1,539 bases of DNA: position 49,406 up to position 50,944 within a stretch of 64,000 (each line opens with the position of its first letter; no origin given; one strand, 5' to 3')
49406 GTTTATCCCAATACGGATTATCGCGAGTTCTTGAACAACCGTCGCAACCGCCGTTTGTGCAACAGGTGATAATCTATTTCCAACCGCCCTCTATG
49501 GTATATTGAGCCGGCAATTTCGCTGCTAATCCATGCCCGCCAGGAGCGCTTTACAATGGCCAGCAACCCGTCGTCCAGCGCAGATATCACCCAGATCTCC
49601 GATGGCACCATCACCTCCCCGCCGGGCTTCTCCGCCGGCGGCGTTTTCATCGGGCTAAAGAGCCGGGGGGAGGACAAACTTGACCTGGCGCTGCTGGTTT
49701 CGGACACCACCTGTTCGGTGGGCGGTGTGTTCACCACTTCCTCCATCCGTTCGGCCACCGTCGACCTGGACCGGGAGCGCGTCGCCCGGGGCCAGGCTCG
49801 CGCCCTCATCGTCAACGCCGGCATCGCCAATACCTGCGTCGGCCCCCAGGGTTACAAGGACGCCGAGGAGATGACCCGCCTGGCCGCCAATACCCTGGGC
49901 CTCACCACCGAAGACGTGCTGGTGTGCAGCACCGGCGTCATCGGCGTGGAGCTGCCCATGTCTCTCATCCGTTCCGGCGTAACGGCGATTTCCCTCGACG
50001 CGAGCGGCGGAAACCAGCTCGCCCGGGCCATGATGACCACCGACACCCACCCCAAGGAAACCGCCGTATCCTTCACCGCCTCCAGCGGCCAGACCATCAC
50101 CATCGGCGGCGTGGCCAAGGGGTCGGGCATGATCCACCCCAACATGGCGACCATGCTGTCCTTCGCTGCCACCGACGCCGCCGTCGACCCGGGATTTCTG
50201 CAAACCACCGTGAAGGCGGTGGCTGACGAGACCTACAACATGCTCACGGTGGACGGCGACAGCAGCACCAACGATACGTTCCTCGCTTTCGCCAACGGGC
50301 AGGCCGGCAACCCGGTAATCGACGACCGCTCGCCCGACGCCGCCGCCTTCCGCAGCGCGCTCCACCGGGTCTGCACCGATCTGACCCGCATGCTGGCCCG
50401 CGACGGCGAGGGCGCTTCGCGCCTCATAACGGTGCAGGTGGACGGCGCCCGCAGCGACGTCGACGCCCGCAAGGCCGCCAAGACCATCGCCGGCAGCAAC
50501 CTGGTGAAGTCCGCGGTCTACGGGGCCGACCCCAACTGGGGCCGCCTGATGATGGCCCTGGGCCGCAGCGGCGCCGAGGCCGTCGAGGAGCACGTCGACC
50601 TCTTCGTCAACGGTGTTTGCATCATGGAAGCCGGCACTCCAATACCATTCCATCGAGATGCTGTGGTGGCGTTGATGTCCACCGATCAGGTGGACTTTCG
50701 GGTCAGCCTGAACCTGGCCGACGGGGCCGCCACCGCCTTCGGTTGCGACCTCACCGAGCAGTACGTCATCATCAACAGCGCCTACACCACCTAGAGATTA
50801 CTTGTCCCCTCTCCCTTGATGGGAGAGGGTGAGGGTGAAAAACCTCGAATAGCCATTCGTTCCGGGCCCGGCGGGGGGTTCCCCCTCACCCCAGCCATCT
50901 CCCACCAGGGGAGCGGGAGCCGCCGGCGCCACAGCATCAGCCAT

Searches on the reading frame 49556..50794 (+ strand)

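Call 48: search_protein_families(library=pfam, proteins=[window:49556-50794:+], max_evalue=0.0001)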
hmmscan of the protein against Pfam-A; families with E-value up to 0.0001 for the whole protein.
window:49556-50794:+ (412 aa): 1 family
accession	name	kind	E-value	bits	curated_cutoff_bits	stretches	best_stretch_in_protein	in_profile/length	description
PF01960.23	ArgJ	-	3.7e-137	457.5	32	1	27-412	2-377/377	ArgJ family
